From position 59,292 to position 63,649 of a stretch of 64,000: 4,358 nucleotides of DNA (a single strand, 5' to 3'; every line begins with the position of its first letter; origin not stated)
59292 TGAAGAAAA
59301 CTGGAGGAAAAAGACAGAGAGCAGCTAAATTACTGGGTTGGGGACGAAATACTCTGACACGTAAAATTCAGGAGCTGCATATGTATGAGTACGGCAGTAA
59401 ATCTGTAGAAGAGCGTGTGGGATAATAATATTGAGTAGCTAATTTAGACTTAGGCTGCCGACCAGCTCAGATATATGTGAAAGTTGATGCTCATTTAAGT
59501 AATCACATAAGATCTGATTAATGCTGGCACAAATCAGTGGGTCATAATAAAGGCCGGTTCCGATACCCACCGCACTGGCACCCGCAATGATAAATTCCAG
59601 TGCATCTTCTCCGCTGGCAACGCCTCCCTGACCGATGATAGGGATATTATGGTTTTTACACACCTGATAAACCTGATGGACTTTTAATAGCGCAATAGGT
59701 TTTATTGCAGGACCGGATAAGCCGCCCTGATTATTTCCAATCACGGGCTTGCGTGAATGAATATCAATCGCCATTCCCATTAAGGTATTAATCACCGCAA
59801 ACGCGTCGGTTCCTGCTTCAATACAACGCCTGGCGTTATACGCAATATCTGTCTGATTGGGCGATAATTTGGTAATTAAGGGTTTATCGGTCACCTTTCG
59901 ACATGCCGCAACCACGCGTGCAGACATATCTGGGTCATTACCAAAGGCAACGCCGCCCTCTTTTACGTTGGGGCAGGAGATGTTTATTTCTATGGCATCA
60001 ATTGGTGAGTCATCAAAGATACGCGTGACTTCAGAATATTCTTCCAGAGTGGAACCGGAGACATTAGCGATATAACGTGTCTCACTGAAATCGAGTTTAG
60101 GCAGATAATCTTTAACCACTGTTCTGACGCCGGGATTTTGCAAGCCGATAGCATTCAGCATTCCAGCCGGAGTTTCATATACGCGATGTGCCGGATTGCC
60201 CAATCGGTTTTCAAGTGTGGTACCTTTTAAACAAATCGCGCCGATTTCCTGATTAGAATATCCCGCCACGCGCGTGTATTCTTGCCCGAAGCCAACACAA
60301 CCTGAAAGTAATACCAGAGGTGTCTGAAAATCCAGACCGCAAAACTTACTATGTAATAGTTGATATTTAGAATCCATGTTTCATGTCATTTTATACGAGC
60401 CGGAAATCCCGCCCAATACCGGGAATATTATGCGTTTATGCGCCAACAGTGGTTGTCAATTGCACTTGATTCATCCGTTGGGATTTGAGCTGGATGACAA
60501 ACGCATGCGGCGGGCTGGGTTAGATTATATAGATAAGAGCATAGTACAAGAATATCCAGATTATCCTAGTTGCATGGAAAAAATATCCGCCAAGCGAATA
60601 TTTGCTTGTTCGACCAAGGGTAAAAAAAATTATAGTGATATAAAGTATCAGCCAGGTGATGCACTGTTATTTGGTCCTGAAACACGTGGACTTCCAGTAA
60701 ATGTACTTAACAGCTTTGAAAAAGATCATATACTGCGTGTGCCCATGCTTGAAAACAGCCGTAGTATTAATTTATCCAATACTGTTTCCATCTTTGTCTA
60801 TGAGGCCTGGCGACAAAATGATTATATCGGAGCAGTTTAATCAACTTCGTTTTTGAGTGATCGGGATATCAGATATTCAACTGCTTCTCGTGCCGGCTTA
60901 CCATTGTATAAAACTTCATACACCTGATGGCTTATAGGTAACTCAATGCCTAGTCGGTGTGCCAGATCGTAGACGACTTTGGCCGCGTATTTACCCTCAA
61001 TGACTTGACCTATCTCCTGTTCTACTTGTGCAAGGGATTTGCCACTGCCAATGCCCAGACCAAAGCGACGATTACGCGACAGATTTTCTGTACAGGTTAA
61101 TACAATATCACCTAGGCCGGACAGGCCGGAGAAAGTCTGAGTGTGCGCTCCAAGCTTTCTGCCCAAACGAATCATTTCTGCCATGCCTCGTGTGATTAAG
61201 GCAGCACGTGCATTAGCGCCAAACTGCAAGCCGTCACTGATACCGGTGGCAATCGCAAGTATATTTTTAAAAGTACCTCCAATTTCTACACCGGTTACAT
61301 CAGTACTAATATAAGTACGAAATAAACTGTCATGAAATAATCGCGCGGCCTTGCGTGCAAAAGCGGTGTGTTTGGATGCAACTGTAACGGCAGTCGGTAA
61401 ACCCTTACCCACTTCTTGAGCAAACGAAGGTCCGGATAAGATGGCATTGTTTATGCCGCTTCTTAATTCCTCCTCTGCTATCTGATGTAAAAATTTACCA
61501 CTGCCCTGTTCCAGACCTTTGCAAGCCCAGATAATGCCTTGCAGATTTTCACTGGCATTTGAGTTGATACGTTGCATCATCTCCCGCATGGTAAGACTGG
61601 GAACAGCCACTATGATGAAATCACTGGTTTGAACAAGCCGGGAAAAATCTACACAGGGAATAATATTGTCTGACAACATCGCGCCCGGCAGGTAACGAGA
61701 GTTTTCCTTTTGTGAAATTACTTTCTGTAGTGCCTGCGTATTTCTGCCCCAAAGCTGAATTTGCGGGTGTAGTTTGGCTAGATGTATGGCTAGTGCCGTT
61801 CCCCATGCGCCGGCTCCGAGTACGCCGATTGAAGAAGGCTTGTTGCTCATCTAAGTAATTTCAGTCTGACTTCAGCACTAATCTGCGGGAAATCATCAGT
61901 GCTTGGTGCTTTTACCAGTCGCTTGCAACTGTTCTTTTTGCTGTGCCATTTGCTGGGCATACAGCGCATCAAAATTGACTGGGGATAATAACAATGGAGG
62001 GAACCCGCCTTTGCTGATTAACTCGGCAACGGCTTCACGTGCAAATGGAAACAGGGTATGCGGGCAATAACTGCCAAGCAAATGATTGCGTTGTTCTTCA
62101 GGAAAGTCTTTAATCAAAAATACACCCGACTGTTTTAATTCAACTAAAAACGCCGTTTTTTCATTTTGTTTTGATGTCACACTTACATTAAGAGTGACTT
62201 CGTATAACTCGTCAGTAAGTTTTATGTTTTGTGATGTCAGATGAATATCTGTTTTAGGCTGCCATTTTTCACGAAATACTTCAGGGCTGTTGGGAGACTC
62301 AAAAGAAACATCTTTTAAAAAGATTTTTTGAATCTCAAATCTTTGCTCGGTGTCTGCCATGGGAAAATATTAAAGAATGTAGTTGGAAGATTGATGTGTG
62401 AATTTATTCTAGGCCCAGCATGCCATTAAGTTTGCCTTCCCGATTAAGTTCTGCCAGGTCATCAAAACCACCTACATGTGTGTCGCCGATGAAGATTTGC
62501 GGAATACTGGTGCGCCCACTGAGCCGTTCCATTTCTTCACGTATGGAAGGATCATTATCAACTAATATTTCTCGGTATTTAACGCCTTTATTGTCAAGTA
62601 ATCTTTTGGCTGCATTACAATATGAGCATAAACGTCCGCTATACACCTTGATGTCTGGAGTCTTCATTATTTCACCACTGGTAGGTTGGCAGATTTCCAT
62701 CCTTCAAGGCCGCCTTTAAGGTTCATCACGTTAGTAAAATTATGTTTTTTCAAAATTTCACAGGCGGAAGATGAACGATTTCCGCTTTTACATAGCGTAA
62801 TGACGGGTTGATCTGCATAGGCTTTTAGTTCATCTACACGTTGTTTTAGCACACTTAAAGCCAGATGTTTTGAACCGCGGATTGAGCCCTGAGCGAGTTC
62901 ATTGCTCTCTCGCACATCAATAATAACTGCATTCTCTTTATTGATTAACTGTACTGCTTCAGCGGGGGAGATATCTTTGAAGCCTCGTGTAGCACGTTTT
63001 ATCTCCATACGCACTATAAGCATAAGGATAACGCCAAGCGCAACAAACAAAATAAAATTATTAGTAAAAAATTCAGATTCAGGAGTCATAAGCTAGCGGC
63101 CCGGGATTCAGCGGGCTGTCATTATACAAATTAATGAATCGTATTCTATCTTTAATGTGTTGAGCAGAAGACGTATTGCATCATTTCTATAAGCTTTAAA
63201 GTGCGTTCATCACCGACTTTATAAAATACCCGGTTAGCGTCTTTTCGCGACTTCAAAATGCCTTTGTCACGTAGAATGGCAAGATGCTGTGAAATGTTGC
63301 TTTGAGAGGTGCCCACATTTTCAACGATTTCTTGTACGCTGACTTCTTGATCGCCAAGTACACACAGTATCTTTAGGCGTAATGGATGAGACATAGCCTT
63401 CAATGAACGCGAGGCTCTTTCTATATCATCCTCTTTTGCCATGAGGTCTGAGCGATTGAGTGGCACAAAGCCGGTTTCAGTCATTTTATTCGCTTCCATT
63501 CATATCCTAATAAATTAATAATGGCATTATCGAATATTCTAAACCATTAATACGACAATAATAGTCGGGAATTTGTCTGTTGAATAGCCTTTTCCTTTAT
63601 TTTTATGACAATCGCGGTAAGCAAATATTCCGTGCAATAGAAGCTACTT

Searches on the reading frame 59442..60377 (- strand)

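Call 58: search_protein_families(library=pfam, proteins=[window:59442-60377:-], max_evalue=0.00001)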
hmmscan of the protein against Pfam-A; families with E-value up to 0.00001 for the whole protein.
window:59442-60377:- (312 aa): 2 families
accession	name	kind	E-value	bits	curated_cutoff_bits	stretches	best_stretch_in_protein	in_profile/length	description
PF01180.27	DHO_dh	-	5.5e-77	259.3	27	1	8-291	2-288/291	Dihydroorotate dehydrogenase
PF01207.24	Dus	-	1.3e-10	41.4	20.4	1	106-291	60-232/311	Dihydrouridine synthase (Dus)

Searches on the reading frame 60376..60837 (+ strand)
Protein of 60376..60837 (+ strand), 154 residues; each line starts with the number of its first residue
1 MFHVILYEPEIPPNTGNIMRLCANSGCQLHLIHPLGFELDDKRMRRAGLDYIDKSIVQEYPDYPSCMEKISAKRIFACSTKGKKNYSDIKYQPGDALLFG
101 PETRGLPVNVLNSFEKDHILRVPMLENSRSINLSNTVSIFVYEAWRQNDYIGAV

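Call 58: search_protein_families(library=pfam, proteins=[window:60376-60837:+], max_evalue=0.00001)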
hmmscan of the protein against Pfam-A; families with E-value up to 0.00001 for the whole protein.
window:60376-60837:+ (154 aa): 1 family
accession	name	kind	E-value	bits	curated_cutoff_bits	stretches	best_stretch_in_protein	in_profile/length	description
PF00588.24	SpoU_methylase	-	2.4e-30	105.9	29.7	1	2-142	2-142/142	SpoU rRNA Methylase family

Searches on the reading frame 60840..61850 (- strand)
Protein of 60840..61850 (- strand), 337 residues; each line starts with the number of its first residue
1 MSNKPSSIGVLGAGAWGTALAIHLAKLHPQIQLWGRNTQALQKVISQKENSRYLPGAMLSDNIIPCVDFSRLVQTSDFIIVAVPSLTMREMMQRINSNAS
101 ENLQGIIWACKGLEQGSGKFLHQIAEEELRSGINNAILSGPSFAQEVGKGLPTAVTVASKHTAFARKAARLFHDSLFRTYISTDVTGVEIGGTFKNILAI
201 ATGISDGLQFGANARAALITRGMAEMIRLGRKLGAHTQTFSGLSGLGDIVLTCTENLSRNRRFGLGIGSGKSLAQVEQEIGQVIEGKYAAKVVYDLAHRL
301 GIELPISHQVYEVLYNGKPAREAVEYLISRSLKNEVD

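Call 58: search_protein_families(library=pfam, proteins=[window:60840-61850:-], max_evalue=0.00001)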
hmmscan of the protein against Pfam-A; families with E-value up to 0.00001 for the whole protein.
window:60840-61850:- (337 aa): 4 families
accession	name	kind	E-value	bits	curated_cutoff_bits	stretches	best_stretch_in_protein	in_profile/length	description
PF07479.19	NAD_Gly3P_dh_C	-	6.4e-56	188.9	25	1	184-325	1-142/142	NAD-dependent glycerol-3-phosphate dehydrogenase C-terminus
PF01210.29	NAD_Gly3P_dh_N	-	4.1e-45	154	23.1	1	8-164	2-157/158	NAD-dependent glycerol-3-phosphate dehydrogenase N-terminus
PF20618.3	GPD_NAD_C_bact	-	7.7e-22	78.1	27.6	1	244-310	1-66/66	Bacterial GPD, NAD-dependent C-terminal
PF02558.23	ApbA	-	2.3e-06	27.7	22.2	1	8-102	1-93/150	Ketopantoate reductase PanE/ApbA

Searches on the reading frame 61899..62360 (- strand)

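Call 58: search_protein_families(library=pfam, proteins=[window:61899-62360:-], max_evalue=0.00001)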
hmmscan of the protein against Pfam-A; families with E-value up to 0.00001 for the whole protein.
window:61899-62360:- (154 aa): 1 family
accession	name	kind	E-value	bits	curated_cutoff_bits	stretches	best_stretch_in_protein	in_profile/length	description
PF02556.19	SecB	-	1.1e-56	191.1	26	1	3-141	3-141/141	Preprotein translocase subunit SecB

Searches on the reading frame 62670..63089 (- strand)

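Call 58: search_protein_families(library=pfam, proteins=[window:62670-63089:-], max_evalue=0.00001)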
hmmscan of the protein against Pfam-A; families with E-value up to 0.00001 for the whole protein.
window:62670-63089:- (140 aa): 1 family
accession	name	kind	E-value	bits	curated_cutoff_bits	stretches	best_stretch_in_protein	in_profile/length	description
PF00581.25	Rhodanese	-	2.8e-20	73.1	22.2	1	41-133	1-101/102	Rhodanese-like domain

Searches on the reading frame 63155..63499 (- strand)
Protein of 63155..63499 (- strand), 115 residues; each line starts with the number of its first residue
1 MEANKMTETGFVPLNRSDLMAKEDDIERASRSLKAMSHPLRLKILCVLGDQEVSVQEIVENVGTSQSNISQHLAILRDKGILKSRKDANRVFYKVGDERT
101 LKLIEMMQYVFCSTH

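Call 58: search_protein_families(library=pfam, proteins=[window:63155-63499:-], max_evalue=0.00001)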
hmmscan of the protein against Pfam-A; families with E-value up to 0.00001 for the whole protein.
window:63155-63499:- (115 aa): 2 families
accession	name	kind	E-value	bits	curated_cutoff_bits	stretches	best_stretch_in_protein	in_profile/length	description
PF01022.26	HTH_5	-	1.3e-13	51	22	1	39-83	2-46/47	Bacterial regulatory protein, arsR family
PF12840.13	HTH_20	-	1.2e-09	38.5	27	1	36-85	1-51/51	Helix-turn-helix domain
